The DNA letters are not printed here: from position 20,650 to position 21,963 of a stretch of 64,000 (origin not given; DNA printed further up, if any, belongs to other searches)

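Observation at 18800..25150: SPASM radical SAM and B12 radical SAM pair bracketed by two GT-C-like membrane proteins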

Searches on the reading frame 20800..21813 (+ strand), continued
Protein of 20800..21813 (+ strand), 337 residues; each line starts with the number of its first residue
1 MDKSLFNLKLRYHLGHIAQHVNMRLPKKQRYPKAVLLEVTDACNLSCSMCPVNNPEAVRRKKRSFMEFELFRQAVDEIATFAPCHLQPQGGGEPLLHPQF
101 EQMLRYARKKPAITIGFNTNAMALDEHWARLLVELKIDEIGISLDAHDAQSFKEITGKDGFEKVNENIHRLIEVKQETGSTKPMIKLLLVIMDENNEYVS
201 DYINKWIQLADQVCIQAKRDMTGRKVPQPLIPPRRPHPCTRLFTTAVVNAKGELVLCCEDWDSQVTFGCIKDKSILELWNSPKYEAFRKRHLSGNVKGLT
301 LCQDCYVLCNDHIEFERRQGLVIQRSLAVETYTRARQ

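Call 35: search_protein_families(library=pfam, alignment_id=A2, max_evalue=0.00001)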
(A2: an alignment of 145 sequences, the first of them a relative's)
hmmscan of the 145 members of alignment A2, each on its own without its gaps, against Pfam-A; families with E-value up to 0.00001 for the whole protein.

A. member 1, L006:11142-12095:+ (318 aa): 4 families
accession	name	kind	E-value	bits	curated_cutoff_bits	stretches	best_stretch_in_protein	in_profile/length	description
PF08241.18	Methyltransf_11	-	3.5e-12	47.2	21.2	1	71-116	44-89/95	Methyltransferase domain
PF13489.12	Methyltransf_23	-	2.6e-07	30.9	27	1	26-112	20-106/164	Methyltransferase domain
PF07021.18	MetW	-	2.8e-07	30.8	21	1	26-122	11-110/193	Methionine biosynthesis protein MetW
PF13649.12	Methyltransf_25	-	3.4e-07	31.3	27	1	51-115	27-94/97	Methyltransferase domain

B. families by the number of members that match (of 145 scanned): 87 families (the first 25 are shown)
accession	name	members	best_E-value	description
PF08241.18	Methyltransf_11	26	5.4e-23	Methyltransferase domain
PF13489.12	Methyltransf_23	25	1.2e-19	Methyltransferase domain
PF13649.12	Methyltransf_25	23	1e-19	Methyltransferase domain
PF13847.12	Methyltransf_31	16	1.7e-19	Methyltransferase domain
PF08242.18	Methyltransf_12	13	6.8e-17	Methyltransferase domain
PF00005.33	ABC_tran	12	2.5e-22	ABC transporter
PF14524.12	Wzt_C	11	4.3e-10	Wzt C-terminal domain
PF04055.27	Radical_SAM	9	3.7e-26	Radical SAM superfamily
PF00535.33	Glycos_transf_2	7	1.5e-35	Glycosyl transferase family 2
PF01041.23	DegT_DnrJ_EryC1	6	7.5e-135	DegT/DnrJ/EryC1/StrS aminotransferase family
PF07021.18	MetW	6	2.8e-07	Methionine biosynthesis protein MetW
PF10111.15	Glyco_tranf_2_2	5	3.6e-13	Glycosyltransferase like family 2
PF01209.24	Ubie_methyltran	5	8.6e-09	ubiE/COQ5 methyltransferase family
PF13607.11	Succ_CoA_lig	4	1.5e-46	Succinyl-CoA ligase like flavodoxin domain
PF00534.26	Glycos_transf_1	4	7.9e-35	Glycosyl transferases group 1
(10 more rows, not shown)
